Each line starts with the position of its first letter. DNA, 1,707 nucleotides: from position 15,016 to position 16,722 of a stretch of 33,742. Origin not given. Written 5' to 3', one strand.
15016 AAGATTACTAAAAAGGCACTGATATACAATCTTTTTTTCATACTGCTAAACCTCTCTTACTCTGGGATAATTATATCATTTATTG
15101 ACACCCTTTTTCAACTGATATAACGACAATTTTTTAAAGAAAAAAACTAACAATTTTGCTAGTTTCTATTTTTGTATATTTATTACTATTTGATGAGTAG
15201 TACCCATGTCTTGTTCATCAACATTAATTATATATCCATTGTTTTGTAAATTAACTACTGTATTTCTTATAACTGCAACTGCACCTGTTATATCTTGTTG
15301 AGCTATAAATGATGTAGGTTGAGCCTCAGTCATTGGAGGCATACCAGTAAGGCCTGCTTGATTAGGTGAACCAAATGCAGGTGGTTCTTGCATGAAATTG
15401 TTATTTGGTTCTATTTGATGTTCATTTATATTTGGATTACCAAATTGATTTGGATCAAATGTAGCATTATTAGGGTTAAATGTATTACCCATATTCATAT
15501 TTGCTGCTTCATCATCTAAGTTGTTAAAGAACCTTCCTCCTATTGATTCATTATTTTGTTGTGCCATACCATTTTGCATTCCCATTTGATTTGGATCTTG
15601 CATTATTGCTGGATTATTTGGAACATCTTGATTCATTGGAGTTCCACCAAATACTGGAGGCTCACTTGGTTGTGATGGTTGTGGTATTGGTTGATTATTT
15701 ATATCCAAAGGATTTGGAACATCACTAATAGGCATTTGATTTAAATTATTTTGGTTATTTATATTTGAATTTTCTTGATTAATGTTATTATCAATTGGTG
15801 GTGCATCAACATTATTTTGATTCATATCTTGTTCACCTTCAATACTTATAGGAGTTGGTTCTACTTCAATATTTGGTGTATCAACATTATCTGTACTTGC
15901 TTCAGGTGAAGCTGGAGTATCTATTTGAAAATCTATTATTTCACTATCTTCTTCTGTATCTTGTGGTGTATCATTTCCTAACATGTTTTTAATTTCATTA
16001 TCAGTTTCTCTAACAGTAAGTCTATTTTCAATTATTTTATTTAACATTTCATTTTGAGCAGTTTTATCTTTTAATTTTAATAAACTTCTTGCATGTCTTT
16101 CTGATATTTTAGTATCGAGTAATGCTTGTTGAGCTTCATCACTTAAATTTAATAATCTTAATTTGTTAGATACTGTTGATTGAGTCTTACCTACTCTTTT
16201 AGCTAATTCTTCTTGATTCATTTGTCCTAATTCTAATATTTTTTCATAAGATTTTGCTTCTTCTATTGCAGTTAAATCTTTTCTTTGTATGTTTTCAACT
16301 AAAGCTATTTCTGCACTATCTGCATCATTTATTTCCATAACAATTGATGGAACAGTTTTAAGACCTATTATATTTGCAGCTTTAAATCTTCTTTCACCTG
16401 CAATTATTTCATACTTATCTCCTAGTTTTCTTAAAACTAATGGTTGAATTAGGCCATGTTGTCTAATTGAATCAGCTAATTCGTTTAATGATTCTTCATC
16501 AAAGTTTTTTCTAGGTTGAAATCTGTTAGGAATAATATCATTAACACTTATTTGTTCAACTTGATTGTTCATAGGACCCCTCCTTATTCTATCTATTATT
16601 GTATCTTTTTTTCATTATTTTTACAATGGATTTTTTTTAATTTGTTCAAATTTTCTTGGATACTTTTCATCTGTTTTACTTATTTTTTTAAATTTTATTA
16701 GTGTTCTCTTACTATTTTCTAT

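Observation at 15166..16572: Atypical Noc-type ParB paralogue: no N-terminal membrane helix, ~230-aa Q/N/P-rich insertion, and no soj-spo0J downstream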

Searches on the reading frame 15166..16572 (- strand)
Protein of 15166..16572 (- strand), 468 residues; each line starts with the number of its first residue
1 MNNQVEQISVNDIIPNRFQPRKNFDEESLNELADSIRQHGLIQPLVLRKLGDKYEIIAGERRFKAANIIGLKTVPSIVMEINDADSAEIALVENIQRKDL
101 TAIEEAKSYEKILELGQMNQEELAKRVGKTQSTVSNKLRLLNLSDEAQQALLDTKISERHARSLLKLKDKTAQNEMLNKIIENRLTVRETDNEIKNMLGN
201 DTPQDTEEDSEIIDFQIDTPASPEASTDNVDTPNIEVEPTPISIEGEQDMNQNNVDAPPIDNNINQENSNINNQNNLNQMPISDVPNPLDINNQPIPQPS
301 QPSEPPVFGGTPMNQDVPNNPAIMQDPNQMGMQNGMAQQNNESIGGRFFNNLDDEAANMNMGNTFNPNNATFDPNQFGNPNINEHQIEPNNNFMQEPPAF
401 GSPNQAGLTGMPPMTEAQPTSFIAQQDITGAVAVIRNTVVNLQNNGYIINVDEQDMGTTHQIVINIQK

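Call 4: search_protein_families(library=pfam, proteins=[window:15166-16572:-], max_evalue=0.1)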
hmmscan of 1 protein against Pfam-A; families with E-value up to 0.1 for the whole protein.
window:15166-16572:- (468 aa): 12 families
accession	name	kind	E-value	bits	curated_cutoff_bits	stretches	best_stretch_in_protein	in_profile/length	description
PF02195.25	ParB_N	-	1.3e-34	118.5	26.3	1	4-96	2-95/95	ParB N-terminal domain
PF17762.8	HTH_ParB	-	5.5e-33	113.6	22.6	1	98-197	1-100/102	ParB HTH domain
PF01978.25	TrmB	-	0.0014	18.9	25.6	1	105-141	10-46/68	Sugar-specific transcriptional regulator TrmB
PF01381.28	HTH_3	-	0.0025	18.3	23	1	112-136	4-28/55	Helix-turn-helix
PF20432.4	Xre-like-HTH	-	0.009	16.7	25.8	1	106-144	12-51/63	Antitoxin Xre-like helix-turn-helix domain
PF08535.16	KorB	-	0.017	15.5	22.3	1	117-157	3-42/89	KorB domain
PF01022.26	HTH_5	-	0.023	15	22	1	112-141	10-39/47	Bacterial regulatory protein, arsR family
PF19291.4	TREH_N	-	0.042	13.6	23.1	1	17-83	121-188/211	Trehalase-like, N-terminal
PF13545.12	HTH_Crp_2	-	0.047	14.1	27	0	117-141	22-46/70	Crp-like helix-turn-helix domain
PF01047.28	MarR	-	0.047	14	24.6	0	112-139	12-39/59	MarR family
PF13412.12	HTH_24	-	0.048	13.7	21.9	0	116-139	16-39/48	Winged helix-turn-helix DNA-binding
PF24034.1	DUF7343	-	0.095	13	27.6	0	112-142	11-43/62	Domain of unknown function (DUF7343)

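Call 5: search_protein_families(library=ncbifam, proteins=[window:15166-16572:-], max_evalue=0.1)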
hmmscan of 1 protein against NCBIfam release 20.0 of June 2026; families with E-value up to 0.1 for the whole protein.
window:15166-16572:- (468 aa): 10 families
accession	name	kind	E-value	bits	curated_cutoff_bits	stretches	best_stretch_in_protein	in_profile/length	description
TIGR04285.1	nucleoid_noc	exception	4.2e-87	291.7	315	1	4-216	1-212/255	nucleoid occlusion protein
TIGR00180.1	parB_part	domain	4.8e-51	173.2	58.45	1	2-181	2-186/186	ParB/RepB/Spo0J family partition protein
TIGR03734.1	PRTRC_parB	hypoth_equivalog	2.2e-38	132.1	278.6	1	19-198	7-190/555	PRTRC system ParB family protein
TIGR03454.1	partition_RepB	equivalog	8.8e-14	51.6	201.5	1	4-139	63-199/325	plasmid partitioning protein RepB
NF010406.0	PRK13832.1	subfamily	7.9e-11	41.2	640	1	24-141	24-142/578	plasmid partitioning protein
NF010440.0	PRK13866.1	equivalog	2.8e-06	26.7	522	1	28-107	89-170/336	plasmid partitioning protein RepB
NF053625.1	SerKinSerKArch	equivalog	5e-05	22.6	380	1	17-85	23-94/244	ADP-dependent L-serine kinase SerK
NF033788.1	HTH_metalloreg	subfamily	0.0078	16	55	1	113-142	20-50/77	metalloregulator ArsR/SmtB family transcription factor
NF053755.1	MsvR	equivalog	0.058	13.1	220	1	112-142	21-51/236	transcriptional factor MsvR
TIGR02937.1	sigma70-ECF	superfamily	0.074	12.7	42.9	0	115-139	131-155/165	sigma-70 family RNA polymerase sigma factor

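Call 9: find_homologous_proteins(query=window:15166-16572:-, max_evalue=1e-10)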
Query window:15166-16572:- (468 aa): 8000 proteins with E <= 1e-10 among 8000 candidates; the best 120 are listed.
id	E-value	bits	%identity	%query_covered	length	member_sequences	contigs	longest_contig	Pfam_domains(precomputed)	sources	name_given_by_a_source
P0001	3.9e-297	1003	100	100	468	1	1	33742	PF17762.9,PF02195.27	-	-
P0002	6.9e-161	554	65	100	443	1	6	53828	PF17762.9,PF02195.27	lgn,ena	-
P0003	1.7e-136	474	78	48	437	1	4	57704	PF17762.9,PF02195.27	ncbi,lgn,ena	-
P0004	2.5e-133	464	59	100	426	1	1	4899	PF17762.9,PF02195.27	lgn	-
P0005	3.7e-131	457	57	100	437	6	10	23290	PF17762.9,PF02195.27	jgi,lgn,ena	-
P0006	3.0e-129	450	58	100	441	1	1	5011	PF17762.9,PF02195.27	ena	-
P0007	4.5e-129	450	57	100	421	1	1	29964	PF17762.9,PF02195.27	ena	-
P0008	1.1e-128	448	58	100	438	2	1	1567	PF17762.9,PF02195.27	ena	-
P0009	2.8e-127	444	56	100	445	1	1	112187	PF17762.9,PF02195.27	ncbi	-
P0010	7.4e-124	432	58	100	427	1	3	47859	PF17762.9,PF08535.16,PF02195.27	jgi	-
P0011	8.2e-122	426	58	100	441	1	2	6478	PF17762.9,PF02195.27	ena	-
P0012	1.1e-121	425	55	100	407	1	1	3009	PF17762.9,PF02195.27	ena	-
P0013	2.6e-121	424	55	100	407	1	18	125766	PF17762.9,PF02195.27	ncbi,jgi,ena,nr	ncbi:MAG: ParB/RepB/Spo0J family partition protein [Firmicutes bacterium]|nr:ParB/RepB/Spo0J family 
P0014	3.0e-121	424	55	100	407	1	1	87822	PF17762.9,PF02195.27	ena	-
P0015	1.2e-120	422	55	100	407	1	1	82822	PF17762.9,PF02195.27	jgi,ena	-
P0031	1.5e-81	293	66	44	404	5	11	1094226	PF17762.9,PF02195.27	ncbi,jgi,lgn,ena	ncbi:MAG: ParB/RepB/Spo0J family partition protein [Bacilli bacterium]|jgi:ParB family chromosome pa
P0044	3.3e-78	282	65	42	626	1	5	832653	PF17762.9,PF02195.27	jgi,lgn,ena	-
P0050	8.0e-78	281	67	42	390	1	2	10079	PF01978.26,PF17762.9,PF02195.27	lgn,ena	-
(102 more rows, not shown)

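Call 12: search_solved_structures(query=window:15166-16572:-, max_evalue=0.00001, show_alignments=4)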
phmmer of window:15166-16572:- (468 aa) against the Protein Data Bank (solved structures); distinct sequences matched with E-value up to 0.00001: 13.
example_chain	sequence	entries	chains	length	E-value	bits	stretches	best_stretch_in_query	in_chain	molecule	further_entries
7ng0_A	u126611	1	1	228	9.2e-60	206.3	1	4-198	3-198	Nucleoid occlusion protein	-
7nfu_A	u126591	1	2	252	1.3e-59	205.8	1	4-198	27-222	Nucleoid occlusion protein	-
7ol9_A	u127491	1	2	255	1.6e-53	185.8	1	4-199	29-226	Nucleoid occlusion protein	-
6sdk_A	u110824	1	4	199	1.6e-51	179.2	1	4-196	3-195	Stage 0 sporulation protein J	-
1vz0_A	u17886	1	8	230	1.5e-50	176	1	8-191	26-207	Chromosome-partitioning protein Spo0J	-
4umk_A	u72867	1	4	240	6.6e-46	160.7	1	3-195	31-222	PROBABLE CHROMOSOME-PARTITIONING PROTEIN PARB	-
7bnk_A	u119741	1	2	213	4.1e-43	151.5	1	8-195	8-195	ParB family protein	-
7bnr_A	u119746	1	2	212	2.5e-42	148.9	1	9-195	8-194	ParB family protein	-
7o0n_A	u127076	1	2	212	2.6e-42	148.9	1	8-195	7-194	ParB family protein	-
6t1f_A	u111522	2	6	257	8.6e-39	137.2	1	15-192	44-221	Chromosome-partitioning protein ParB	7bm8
6y93_A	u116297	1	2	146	2e-28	103.1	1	85-199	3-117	Nucleoid occlusion protein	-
6s6h_A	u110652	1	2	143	2.7e-17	66.4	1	88-192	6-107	Chromosome-partitioning protein ParB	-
8qa8_A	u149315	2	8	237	1.3e-09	41.1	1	19-151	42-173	Transcriptional repressor protein KorB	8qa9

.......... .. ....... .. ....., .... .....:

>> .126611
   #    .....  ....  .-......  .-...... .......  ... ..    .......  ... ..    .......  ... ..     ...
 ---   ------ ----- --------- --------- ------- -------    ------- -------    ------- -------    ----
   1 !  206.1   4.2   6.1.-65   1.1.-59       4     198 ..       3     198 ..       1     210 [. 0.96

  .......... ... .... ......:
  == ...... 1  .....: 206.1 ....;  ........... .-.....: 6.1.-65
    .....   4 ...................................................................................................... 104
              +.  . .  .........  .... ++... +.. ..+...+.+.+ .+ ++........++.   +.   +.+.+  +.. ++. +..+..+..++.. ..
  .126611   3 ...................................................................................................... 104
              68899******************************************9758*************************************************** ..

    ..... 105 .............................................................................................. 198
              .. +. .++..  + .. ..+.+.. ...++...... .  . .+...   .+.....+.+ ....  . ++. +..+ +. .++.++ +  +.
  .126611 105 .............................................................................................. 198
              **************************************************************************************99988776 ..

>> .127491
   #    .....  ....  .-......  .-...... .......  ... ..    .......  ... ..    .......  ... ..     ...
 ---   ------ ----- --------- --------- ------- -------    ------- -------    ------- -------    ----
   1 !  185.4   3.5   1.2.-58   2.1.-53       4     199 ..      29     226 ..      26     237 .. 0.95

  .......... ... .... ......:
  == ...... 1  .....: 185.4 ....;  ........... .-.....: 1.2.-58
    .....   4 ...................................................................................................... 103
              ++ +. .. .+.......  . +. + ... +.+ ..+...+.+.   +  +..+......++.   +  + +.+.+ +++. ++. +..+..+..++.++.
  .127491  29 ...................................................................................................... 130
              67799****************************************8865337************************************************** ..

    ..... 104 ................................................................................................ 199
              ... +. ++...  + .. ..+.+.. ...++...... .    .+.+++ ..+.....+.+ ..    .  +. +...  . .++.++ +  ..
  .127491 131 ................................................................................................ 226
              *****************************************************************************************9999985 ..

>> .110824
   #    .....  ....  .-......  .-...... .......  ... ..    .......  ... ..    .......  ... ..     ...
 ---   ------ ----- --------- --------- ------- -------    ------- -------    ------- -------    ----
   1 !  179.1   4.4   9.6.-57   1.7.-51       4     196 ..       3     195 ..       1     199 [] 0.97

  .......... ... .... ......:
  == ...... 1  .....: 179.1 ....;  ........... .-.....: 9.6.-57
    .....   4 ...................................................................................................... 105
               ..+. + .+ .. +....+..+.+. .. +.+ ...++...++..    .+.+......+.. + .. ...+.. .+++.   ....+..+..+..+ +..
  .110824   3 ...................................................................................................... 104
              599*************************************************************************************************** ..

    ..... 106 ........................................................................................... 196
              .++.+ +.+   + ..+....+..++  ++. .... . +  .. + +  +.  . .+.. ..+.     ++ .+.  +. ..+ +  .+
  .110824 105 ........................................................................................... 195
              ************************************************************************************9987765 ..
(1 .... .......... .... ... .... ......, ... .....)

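Call 16: find_related_loci(query=window:15166-16572:-, collection=genome_contigs, flank=10000)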
Query window:15166-16572:- (468 aa) in genome_contigs; peptide patterns used: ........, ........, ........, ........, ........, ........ (x = any residue, [..] = any of these).
29 stretches matched a pattern; 1 encode a relative of the query (tblastn E <= 1e-3); 1 distinct loci.
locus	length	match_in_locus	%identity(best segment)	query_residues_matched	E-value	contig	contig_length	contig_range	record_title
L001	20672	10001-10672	78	1-226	6e-111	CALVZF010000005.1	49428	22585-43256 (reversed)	MAG: uncultured Bacilli bacterium isolate BRZ_CS__bin21 genome assembly, contig: BRZ_CS__NODE_1120_length_49428_cov_9.36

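Call 22: find_encoding_contigs(protein=P0031, flank=10000, max_places=2)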
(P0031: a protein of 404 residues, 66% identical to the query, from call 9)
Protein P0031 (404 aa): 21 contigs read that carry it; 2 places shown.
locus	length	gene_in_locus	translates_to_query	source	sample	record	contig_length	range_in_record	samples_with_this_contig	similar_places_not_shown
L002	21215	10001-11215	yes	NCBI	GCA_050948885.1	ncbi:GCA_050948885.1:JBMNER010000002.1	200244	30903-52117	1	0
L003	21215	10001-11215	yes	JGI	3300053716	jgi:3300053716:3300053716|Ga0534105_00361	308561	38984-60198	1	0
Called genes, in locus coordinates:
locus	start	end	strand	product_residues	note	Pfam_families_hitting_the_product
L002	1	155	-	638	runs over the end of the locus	PF02518:HATPase_c, PF00204:DNA_gyraseB, PF01751:Toprim, PF00986:DNA_gyraseB_C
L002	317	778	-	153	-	PF06338:ComK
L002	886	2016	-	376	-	PF00712:DNA_pol3_beta, PF02767:DNA_pol3_beta_2, PF02768:DNA_pol3_beta_3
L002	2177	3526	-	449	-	PF11638:DnaA_N, PF01695:IstB_IS21, PF00308:Bac_DnaA, PF08299:Bac_DnaA_C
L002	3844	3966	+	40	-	PF00468:Ribosomal_L34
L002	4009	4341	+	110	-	PF00825:Ribonuclease_P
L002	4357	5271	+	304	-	PF02096:60KD_IMP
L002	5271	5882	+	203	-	PF13083:KH_KhpA-B (weak), PF01424:R3H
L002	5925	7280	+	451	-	PF10396:TrmE_N, PF00350:Dynamin_N (faint), PF12631:MnmE_helical, PF01926:MMR_HSR1, PF02421:FeoB_N, PF08477:Roc (weak)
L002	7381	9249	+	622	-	PF01134:GIDA, PF07992:Pyr_redox_2 (faint), PF12831:FAD_oxidored (faint), PF21680:GIDA_C_1st, PF13932:SAM_GIDA_C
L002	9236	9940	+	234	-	PF02527:GidB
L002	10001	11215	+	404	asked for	PF02195:ParB_N, PF17762:HTH_ParB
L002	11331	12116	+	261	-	PF00142:Fer4_NifH, PF01656:CbiA, PF02374:ArsA_ATPase, PF06564:CBP_BcsQ (faint), PF09140:MipZ, PF10609:ParA (weak), PF13614:AAA_31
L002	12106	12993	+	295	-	PF02195:ParB_N, PF17762:HTH_ParB, PF01381:HTH_3 (faint)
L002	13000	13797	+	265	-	PF21088:MS_channel_1st (weak), PF00924:MS_channel_2nd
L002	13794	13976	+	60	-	PF06107:DUF951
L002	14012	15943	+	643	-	PF02786:CPSase_L_D2 (faint), PF07478:Dala_Dala_lig_C (faint), PF01177:Asp_Glu_race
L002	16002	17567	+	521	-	PF03806:ABG_transport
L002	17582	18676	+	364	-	PF01926:MMR_HSR1, PF02421:FeoB_N (weak), PF06071:YchF-GTPase_C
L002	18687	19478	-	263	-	PF01513:NAD_kinase, PF20143:NAD_kinase_C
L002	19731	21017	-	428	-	PF00665:rve (weak)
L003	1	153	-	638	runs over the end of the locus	PF02518:HATPase_c, PF00204:DNA_gyraseB, PF01751:Toprim, PF00986:DNA_gyraseB_C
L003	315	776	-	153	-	PF06338:ComK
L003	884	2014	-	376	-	PF00712:DNA_pol3_beta, PF02767:DNA_pol3_beta_2, PF02768:DNA_pol3_beta_3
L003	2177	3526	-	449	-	PF11638:DnaA_N, PF01695:IstB_IS21, PF00308:Bac_DnaA, PF08299:Bac_DnaA_C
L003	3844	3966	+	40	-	PF00468:Ribosomal_L34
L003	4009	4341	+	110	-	PF00825:Ribonuclease_P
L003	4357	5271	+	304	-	PF02096:60KD_IMP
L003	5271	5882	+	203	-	PF07650:KH_2 (faint), PF13083:KH_KhpA-B (weak), PF01424:R3H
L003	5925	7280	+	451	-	PF10396:TrmE_N, PF00350:Dynamin_N (faint), PF12631:MnmE_helical, PF01926:MMR_HSR1, PF02421:FeoB_N, PF08477:Roc (weak)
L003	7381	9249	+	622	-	PF01134:GIDA, PF07992:Pyr_redox_2 (faint), PF12831:FAD_oxidored (faint), PF21680:GIDA_C_1st, PF13932:SAM_GIDA_C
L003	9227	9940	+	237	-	PF02527:GidB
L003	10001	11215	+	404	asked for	PF02195:ParB_N, PF17762:HTH_ParB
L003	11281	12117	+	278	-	PF10609:ParA (weak), PF00142:Fer4_NifH, PF01656:CbiA, PF02374:ArsA_ATPase, PF06564:CBP_BcsQ (faint), PF09140:MipZ (weak), PF13614:AAA_31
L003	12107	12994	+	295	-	PF02195:ParB_N, PF17762:HTH_ParB, PF01381:HTH_3 (faint)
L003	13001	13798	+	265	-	PF21088:MS_channel_1st (weak), PF00924:MS_channel_2nd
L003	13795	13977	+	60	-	PF06107:DUF951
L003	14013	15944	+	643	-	PF07478:Dala_Dala_lig_C (faint), PF01177:Asp_Glu_race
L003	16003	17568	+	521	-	PF03806:ABG_transport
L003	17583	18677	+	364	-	PF01926:MMR_HSR1, PF02421:FeoB_N (weak), PF06071:YchF-GTPase_C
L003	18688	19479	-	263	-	PF01513:NAD_kinase, PF20143:NAD_kinase_C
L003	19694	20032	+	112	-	PF01250:Ribosomal_S6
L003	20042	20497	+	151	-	PF00436:SSB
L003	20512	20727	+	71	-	PF01084:Ribosomal_S18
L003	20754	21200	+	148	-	PF01281:Ribosomal_L9_N, PF03948:Ribosomal_L9_C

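Call 23: find_encoding_contigs(protein=P0044, flank=10000, max_places=2)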
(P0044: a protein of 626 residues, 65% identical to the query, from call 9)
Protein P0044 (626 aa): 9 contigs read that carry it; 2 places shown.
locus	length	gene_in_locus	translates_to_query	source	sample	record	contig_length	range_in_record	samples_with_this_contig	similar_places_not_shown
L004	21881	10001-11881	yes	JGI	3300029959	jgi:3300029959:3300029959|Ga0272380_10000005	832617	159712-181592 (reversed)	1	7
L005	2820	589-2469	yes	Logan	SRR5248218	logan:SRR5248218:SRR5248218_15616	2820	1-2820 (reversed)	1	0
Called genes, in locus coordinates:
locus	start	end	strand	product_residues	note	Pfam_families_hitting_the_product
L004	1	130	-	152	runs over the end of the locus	PF06338:ComK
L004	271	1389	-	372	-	PF00712:DNA_pol3_beta, PF02767:DNA_pol3_beta_2, PF02768:DNA_pol3_beta_3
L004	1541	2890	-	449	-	PF11638:DnaA_N, PF00308:Bac_DnaA, PF01695:IstB_IS21, PF00004:AAA (weak), PF01637:ATPase_2 (weak), PF13173:AAA_14 (weak), PF13401:AAA_22 (weak), PF08299:Bac_DnaA_C, +2 more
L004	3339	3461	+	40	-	PF00468:Ribosomal_L34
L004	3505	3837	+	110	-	PF00825:Ribonuclease_P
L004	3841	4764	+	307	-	PF02096:60KD_IMP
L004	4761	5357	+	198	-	PF13083:KH_KhpA-B, PF01424:R3H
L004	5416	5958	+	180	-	PF01966:HD (weak)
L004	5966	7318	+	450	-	PF10396:TrmE_N, PF00350:Dynamin_N (faint), PF12631:MnmE_helical, PF00071:Ras (faint), PF01926:MMR_HSR1, PF02421:FeoB_N, PF08477:Roc (faint)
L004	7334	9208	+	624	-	PF00890:FAD_binding_2 (faint), PF01134:GIDA, PF07992:Pyr_redox_2 (faint), PF12831:FAD_oxidored (weak), PF21680:GIDA_C_1st, PF13932:SAM_GIDA_C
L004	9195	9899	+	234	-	PF02527:GidB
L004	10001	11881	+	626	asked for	PF02195:ParB_N, PF17762:HTH_ParB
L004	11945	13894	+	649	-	PF00270:DEAD (faint), PF04851:ResIII, PF13245:AAA_19 (faint), PF17757:UvrB_inter, PF27431:UvrB_3rd, PF00271:Helicase_C, PF12344:UvrB, PF02151:UVR (weak)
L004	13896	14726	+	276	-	PF04055:Radical_SAM, PF13186:SPASM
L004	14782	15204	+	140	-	PF04020:Phage_holin_4_2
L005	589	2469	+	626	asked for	PF02195:ParB_N, PF17762:HTH_ParB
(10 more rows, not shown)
